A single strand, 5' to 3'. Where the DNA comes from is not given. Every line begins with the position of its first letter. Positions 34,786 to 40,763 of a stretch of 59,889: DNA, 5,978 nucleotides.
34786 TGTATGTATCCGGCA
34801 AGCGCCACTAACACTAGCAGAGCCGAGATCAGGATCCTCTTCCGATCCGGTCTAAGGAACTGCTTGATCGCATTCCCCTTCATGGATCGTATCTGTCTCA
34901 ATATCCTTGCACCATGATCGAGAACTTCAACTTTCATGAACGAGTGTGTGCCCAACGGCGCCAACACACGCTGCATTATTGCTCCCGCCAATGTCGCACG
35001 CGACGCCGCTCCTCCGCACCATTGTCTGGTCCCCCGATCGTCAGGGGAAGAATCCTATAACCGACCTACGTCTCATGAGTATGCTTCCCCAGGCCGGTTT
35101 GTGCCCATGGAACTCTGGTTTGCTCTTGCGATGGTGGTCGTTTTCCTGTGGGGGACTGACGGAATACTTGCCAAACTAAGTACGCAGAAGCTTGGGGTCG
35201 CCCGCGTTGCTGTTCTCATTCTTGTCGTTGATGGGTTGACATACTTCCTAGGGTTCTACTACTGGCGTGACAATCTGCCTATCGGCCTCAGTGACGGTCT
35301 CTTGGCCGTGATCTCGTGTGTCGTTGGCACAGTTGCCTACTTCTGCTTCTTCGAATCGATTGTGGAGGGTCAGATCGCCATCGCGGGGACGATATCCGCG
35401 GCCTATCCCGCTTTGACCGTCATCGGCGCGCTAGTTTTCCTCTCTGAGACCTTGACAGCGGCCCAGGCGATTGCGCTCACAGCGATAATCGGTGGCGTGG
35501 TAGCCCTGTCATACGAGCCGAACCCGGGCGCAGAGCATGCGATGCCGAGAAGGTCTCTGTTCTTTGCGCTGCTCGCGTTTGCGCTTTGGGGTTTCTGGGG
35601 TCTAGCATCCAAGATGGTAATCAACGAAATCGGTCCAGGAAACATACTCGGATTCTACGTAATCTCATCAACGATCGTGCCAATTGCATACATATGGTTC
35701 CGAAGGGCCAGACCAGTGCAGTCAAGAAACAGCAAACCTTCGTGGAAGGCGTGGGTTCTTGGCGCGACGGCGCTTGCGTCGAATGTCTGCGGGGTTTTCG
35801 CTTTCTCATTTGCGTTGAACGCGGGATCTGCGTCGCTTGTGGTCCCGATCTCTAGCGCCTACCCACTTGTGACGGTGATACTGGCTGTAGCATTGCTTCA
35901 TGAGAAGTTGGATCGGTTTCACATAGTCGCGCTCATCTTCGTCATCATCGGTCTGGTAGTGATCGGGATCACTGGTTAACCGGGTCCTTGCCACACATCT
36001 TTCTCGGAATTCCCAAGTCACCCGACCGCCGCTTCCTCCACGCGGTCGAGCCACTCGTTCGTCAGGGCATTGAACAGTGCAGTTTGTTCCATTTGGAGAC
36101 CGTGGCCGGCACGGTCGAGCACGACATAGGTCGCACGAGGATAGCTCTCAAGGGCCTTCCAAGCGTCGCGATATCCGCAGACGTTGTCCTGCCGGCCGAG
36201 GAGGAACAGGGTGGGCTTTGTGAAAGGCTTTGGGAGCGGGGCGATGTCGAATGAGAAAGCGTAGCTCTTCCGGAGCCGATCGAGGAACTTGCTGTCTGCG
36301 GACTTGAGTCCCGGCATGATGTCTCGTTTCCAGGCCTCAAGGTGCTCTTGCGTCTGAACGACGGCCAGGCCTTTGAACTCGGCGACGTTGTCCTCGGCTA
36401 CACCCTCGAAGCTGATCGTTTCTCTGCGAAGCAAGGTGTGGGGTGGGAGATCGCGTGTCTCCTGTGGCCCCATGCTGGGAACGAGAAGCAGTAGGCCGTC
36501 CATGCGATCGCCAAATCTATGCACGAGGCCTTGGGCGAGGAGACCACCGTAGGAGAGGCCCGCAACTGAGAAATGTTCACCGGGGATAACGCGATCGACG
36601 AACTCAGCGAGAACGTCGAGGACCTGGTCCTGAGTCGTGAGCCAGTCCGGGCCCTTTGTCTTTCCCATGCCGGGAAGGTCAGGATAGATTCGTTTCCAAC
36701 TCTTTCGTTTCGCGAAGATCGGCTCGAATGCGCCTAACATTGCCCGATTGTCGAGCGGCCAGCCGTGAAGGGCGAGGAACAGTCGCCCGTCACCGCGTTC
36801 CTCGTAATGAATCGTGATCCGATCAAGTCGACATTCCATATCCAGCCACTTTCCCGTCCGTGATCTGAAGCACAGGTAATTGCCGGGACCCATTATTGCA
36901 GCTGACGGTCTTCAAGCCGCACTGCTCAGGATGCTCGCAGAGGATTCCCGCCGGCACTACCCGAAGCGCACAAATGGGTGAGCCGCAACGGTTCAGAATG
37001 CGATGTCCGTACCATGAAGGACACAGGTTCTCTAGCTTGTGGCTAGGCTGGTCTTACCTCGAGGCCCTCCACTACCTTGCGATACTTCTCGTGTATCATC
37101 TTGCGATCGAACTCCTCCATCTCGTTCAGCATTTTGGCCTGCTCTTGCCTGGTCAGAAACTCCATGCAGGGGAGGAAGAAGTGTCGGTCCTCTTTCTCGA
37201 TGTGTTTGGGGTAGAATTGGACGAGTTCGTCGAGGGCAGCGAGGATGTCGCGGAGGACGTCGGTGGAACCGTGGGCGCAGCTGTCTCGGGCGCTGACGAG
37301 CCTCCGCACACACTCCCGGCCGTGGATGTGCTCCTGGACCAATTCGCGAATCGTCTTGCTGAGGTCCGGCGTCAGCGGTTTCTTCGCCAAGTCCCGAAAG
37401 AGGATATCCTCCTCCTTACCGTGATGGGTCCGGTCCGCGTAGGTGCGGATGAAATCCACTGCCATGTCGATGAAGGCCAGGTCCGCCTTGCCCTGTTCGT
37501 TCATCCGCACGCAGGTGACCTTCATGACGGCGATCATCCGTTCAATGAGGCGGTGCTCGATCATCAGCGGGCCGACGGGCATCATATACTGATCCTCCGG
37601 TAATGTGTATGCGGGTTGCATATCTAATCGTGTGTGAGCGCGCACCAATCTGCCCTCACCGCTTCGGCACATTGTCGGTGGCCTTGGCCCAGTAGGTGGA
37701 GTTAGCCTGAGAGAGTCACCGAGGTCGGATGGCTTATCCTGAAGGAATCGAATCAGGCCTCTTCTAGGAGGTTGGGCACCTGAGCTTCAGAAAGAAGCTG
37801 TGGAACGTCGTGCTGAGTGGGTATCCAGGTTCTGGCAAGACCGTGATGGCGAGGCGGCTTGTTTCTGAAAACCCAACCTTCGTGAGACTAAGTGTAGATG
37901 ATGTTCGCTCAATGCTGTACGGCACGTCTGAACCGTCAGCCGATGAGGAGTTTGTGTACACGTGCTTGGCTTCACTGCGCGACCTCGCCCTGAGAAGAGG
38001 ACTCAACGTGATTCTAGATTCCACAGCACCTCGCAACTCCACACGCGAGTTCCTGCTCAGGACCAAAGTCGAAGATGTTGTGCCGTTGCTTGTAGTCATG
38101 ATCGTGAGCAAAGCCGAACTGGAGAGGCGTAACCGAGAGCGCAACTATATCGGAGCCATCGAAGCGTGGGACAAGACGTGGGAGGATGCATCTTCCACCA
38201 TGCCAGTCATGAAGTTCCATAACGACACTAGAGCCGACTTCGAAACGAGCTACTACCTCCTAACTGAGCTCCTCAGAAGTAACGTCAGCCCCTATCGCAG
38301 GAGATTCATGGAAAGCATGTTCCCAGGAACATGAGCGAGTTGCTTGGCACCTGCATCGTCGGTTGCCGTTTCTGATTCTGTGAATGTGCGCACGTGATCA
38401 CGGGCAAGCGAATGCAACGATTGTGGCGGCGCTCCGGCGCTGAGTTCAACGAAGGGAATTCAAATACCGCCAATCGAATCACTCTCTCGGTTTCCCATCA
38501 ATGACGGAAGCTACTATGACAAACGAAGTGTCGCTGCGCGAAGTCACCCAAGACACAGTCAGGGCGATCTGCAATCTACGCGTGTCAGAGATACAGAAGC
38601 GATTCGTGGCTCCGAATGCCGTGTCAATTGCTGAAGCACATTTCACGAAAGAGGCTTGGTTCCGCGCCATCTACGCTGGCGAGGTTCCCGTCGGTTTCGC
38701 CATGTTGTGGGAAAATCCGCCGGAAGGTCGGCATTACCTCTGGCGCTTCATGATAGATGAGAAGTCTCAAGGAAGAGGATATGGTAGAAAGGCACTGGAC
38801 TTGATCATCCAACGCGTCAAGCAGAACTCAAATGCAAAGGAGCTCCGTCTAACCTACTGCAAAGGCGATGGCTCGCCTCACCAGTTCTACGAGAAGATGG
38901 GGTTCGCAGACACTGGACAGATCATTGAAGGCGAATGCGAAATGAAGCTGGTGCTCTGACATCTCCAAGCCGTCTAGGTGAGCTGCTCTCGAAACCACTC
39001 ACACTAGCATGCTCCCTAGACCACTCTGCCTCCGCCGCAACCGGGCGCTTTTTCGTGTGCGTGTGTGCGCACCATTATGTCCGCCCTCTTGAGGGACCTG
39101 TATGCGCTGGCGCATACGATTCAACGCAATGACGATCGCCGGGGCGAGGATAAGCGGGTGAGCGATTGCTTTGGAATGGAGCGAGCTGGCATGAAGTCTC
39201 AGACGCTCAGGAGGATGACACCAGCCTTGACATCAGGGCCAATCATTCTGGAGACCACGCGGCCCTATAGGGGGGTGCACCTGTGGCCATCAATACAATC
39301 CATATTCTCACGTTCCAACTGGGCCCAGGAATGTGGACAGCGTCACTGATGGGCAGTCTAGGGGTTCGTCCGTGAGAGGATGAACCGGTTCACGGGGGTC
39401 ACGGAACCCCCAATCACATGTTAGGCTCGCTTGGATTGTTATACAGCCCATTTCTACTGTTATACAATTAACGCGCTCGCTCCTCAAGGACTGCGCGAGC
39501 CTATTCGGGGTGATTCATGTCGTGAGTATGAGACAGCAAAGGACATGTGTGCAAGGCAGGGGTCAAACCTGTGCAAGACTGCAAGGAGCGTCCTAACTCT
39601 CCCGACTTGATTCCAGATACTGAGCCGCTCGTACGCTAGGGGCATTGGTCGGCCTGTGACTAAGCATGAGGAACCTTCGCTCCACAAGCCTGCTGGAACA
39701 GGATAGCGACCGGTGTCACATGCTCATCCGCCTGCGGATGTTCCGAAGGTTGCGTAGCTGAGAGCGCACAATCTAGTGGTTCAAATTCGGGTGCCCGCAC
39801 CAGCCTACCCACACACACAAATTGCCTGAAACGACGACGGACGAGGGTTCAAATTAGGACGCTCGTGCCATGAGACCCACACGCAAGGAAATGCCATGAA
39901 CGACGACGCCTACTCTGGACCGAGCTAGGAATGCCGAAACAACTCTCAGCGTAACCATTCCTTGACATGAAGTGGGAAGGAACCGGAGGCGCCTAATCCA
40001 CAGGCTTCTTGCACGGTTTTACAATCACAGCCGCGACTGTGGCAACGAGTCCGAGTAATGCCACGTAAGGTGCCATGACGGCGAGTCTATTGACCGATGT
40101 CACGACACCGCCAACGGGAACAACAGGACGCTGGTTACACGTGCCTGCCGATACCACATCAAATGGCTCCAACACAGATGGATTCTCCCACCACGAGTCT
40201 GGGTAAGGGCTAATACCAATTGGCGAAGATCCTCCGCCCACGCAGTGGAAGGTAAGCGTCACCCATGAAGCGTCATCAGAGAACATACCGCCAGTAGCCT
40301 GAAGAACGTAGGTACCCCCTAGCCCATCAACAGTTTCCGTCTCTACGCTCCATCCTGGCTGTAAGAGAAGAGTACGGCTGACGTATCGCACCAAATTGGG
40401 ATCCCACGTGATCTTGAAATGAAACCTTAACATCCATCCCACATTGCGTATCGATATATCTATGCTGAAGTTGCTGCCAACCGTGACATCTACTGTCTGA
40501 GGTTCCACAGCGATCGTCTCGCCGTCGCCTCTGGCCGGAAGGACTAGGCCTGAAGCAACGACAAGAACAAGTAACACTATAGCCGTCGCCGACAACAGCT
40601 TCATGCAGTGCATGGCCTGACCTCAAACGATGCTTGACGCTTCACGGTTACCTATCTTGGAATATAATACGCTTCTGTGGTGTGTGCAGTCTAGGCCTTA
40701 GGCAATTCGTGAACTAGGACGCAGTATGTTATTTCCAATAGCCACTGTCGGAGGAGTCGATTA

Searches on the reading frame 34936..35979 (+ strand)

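Call 9: search_protein_families(library=pfam, proteins=[window:34936-35979:+], max_evalue=0.001)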
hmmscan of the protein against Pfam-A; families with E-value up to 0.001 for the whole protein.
window:34936-35979:+ (347 aa): 2 families
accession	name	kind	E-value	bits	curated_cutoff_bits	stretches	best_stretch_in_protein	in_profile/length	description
PF00892.27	EamA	-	1.3e-32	113.3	28.2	2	207-343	3-133/135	EamA-like transporter family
PF03151.22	TPT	-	2.9e-06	27.3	30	0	223-346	19-138/291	Triose-phosphate Transporter family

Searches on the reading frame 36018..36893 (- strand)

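Call 9: search_protein_families(library=pfam, proteins=[window:36018-36893:-], max_evalue=0.001)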
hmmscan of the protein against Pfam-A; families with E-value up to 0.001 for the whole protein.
window:36018-36893:- (291 aa): 3 families
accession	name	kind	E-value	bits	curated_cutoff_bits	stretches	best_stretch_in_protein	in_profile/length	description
PF12697.13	Abhydrolase_6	-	1.3e-14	55.8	26.3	1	40-275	2-215/217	Alpha/beta hydrolase family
PF00561.26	Abhydrolase_1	-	3.2e-11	43.8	25.8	1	39-269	3-243/245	alpha/beta hydrolase fold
PF12146.15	Hydrolase_4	-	1.1e-10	41.6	27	1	71-270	37-238/239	Serine aminopeptidase, S33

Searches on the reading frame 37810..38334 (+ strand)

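Call 42: search_protein_families(library=pfam, proteins=[window:37810-38334:+], max_evalue=0.001)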
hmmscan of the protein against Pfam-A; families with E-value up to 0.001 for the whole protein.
window:37810-38334:+ (174 aa): 6 families
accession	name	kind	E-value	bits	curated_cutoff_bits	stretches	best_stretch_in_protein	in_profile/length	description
PF13671.12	AAA_33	-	4.8e-20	72.7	27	1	1-127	3-136/143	AAA domain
PF13238.12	AAA_18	-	4.7e-07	30.8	29.4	1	2-114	3-114/128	AAA domain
PF06414.18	Zeta_toxin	-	3.3e-05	23.9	22.3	1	2-74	21-105/199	Zeta toxin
PF00004.35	AAA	-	6.6e-05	23.8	21.2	1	1-42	2-44/131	ATPase family associated with various cellular activities (AAA)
PF07931.18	CPT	-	0.00013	22.3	22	0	1-112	5-129/172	Chloramphenicol phosphotransferase-like protein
PF08433.16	KTI12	-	0.00017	21.7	22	1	2-113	6-121/271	Chromatin associated protein KTI12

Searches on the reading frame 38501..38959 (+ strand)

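Call 42: search_protein_families(library=pfam, proteins=[window:38501-38959:+], max_evalue=0.001)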
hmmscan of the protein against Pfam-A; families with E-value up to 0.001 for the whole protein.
window:38501-38959:+ (152 aa): 4 families
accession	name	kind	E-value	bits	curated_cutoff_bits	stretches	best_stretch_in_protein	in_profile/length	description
PF00583.31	Acetyltransf_1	-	3.2e-13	50.4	20.7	1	49-135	31-116/116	Acetyltransferase (GNAT) family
PF13508.13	Acetyltransf_7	-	1.7e-09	38.4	27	1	58-136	9-83/84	Acetyltransferase (GNAT) domain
PF13673.13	Acetyltransf_10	-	3.1e-08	34.1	23.6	1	46-143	25-115/128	Acetyltransferase (GNAT) domain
PF13302.13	Acetyltransf_3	-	9.5e-05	23.5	25.4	1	12-135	4-137/138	Acetyltransferase (GNAT) domain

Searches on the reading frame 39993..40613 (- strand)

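Call 43: search_protein_families(library=pfam, proteins=[window:39993-40613:-], max_evalue=0.001)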
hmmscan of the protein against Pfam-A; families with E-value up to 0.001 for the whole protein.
window:39993-40613:- (206 aa): 1 family
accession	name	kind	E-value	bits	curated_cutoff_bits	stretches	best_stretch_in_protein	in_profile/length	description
PF00963.24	Cohesin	-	0.00051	20.7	24.1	1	35-122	2-99/139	Cohesin domain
